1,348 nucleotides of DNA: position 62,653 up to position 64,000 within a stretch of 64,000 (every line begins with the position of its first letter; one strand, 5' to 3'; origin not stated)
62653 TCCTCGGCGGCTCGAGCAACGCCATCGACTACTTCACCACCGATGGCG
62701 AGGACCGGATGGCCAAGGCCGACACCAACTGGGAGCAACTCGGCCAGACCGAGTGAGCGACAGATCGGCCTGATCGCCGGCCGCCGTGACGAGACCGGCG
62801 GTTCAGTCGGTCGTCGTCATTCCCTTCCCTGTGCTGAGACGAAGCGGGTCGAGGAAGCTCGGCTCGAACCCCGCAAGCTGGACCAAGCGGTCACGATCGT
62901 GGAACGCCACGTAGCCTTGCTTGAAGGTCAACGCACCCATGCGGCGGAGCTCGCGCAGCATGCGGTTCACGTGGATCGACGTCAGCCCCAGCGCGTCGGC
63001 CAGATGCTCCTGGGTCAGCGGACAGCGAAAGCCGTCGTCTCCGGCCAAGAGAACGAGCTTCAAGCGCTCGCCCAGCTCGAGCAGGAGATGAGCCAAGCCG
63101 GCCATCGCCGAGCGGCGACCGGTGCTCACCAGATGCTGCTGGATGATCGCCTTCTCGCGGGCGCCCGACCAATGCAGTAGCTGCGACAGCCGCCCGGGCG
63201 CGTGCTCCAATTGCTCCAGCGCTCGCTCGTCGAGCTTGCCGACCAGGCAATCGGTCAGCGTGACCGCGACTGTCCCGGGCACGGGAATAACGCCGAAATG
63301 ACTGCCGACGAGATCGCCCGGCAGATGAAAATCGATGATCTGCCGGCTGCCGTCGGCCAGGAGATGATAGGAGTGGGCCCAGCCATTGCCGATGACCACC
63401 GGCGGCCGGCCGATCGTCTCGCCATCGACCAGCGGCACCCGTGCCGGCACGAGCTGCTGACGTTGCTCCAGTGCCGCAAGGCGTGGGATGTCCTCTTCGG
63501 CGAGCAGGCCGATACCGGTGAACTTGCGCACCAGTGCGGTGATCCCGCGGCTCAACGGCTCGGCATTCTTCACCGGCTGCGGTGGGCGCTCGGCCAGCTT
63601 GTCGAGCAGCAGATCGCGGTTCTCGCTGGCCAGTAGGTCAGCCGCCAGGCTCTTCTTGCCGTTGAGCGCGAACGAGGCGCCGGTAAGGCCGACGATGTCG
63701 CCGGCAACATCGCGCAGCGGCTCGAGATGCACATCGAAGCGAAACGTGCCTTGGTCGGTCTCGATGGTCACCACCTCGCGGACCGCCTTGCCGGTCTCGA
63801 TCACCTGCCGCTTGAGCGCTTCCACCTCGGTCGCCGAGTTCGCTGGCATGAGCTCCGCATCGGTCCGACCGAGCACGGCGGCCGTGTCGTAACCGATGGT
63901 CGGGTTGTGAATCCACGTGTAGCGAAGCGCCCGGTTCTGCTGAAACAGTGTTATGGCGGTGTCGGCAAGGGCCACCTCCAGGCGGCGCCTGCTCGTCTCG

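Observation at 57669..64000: Tandemly duplicated divergent pair 'membrane cyclase with periplasmic TPR module + secreted YHS-like protein', next to a PAS-cNMP-HTH regulator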

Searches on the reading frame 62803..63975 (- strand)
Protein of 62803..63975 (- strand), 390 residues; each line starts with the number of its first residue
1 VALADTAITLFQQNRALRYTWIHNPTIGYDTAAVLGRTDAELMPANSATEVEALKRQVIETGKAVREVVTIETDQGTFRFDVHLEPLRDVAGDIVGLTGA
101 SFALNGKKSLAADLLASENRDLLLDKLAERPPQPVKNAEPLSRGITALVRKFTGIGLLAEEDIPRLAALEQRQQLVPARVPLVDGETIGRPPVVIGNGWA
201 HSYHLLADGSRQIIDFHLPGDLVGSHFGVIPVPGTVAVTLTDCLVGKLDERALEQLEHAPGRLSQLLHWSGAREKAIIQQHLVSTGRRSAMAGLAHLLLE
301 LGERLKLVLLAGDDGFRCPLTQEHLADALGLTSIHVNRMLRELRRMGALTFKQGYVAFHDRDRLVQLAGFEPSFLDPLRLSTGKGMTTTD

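Call 3: search_protein_families(library=pfam, proteins=[window:62803-63975:-], max_evalue=0.01)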
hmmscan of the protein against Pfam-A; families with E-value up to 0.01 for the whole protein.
window:62803-63975:- (390 aa): 4 families
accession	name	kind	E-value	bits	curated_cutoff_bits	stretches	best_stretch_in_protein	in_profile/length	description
PF13545.12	HTH_Crp_2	-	3.1e-14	53.1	27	1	294-366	3-69/70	Crp-like helix-turn-helix domain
PF08448.16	PAS_4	-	1.3e-07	32.2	23.1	1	26-99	23-100/110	PAS fold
PF00027.35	cNMP_binding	-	1.5e-05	25.3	27.5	1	194-256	22-85/89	Cyclic nucleotide-binding domain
PF00325.26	Crp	-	0.0018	18.4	21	1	319-347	2-30/32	Bacterial regulatory proteins, crp family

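Call 4: search_protein_families(library=ncbifam, proteins=[window:62803-63975:-], max_evalue=0.01)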
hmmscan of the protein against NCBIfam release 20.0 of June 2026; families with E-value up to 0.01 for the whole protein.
window:62803-63975:- (390 aa): 4 families
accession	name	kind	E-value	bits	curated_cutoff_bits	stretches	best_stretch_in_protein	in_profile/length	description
NF050806.1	TransRegFixKCaul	equivalog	1.3e-15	57.3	300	1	198-365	50-211/215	transcriptional regulator FixK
NF008365.0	PRK11161.1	subfamily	2.5e-12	46.6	228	1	195-370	71-245/250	fumarate/nitrate reduction transcriptional regulator Fnr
NF045989.1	TransRegFnrLRhodb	equivalog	3.7e-10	39.4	300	1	197-369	62-236/245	transcriptional regulator FnrL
TIGR00229.1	sensory_box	domain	0.004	17.3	22.9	1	27-99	38-111/126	PAS domain S-box protein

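Call 36: search_solved_structures(query=window:62803-63975:-, max_evalue=0.001, show_alignments=3)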
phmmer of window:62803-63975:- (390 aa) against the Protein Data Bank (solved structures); distinct sequences matched with E-value up to 0.001: 7.
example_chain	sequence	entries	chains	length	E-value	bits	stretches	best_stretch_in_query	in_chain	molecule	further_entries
4i2o_A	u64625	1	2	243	1.8e-14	56.8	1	197-367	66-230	FixK2 protein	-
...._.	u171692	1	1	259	3.3e-11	46.1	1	193-370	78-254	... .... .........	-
9qll_A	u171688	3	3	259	6.1e-11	45.2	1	193-370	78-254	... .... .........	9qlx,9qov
5cvr_A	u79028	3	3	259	6.1e-11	45.2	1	193-370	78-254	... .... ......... | FNR regulator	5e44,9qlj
9qmc_A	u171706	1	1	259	6.2e-11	45.2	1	193-370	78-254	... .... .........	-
8qto_A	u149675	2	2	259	6.2e-11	45.2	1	193-370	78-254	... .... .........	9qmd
9qly_A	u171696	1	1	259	1.6e-10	43.8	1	193-370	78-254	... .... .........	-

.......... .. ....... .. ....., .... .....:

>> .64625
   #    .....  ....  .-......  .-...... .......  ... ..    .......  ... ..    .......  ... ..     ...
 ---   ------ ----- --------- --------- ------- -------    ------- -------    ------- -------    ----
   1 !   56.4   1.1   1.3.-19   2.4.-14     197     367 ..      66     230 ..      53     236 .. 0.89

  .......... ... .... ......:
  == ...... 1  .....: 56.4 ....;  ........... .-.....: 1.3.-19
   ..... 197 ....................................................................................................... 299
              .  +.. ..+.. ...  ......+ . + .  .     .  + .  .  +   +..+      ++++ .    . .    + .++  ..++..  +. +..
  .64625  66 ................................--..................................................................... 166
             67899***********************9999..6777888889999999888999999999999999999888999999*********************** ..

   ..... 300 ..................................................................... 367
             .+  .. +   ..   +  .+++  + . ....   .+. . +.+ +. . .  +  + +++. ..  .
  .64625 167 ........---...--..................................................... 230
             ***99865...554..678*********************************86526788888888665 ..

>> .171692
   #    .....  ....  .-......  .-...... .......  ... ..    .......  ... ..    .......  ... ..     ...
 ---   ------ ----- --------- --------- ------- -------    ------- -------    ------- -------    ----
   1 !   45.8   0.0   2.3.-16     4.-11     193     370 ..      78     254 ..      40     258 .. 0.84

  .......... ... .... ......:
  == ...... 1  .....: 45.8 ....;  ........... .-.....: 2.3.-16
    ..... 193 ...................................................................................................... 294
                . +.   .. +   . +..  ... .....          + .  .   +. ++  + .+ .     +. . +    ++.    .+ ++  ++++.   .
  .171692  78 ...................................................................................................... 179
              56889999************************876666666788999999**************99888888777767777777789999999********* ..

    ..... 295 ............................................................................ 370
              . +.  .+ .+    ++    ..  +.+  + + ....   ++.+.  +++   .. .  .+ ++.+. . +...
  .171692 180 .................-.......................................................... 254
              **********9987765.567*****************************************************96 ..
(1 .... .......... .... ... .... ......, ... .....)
